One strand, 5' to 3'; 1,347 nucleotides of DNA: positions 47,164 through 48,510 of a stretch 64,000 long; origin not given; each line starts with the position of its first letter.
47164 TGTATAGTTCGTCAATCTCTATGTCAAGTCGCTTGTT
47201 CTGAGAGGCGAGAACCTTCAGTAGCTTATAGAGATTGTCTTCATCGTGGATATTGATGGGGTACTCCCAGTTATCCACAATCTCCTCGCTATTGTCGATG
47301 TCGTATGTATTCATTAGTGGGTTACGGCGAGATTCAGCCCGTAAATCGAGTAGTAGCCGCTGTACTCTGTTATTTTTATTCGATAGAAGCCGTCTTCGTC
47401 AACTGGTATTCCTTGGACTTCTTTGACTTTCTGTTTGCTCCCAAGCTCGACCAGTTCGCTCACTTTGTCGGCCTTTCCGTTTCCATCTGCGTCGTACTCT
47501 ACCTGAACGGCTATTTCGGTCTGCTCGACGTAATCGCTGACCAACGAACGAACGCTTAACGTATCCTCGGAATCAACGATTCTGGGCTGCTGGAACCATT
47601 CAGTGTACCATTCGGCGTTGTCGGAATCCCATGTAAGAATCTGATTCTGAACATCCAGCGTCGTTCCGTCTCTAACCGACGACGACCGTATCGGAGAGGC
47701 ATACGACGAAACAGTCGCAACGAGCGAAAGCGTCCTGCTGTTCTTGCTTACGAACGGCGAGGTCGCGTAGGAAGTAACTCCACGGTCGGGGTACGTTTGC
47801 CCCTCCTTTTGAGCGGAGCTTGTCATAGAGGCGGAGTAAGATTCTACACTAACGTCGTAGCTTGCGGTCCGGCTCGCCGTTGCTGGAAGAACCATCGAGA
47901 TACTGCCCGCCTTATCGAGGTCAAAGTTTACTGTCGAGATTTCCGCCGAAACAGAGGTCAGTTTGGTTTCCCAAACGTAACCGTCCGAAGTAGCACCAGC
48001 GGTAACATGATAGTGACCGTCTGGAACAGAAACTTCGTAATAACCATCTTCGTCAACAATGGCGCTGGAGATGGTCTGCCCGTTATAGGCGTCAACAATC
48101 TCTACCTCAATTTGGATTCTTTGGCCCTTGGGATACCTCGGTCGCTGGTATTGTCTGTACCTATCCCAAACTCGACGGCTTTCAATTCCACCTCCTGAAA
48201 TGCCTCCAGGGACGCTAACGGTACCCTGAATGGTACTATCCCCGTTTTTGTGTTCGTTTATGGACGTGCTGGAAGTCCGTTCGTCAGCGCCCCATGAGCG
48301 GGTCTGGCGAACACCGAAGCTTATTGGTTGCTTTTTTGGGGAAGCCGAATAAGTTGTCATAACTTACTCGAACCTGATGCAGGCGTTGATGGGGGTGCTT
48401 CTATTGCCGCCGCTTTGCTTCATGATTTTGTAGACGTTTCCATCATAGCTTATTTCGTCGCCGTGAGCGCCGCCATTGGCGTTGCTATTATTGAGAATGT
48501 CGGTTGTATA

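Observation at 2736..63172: DNA word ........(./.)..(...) is about ten-fold over-represented on both strands, inside genes and between them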

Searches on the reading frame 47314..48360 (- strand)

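Call 39: search_protein_families(library=pfam, max_evalue=0.01, proteins=[window:47314-48360:-])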
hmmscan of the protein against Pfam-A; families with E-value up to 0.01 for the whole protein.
window:47314-48360:- (348 aa): 2 families
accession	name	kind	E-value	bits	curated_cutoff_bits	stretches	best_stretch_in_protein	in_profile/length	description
PF13620.12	CarboxypepD_reg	-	0.00011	22.9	32.3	1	85-148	18-81/82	Carboxypeptidase regulatory-like domain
PF12866.13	DUF3823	-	0.00069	20.3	27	0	89-142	27-80/90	Protein of unknown function (DUF3823) N-terminal domain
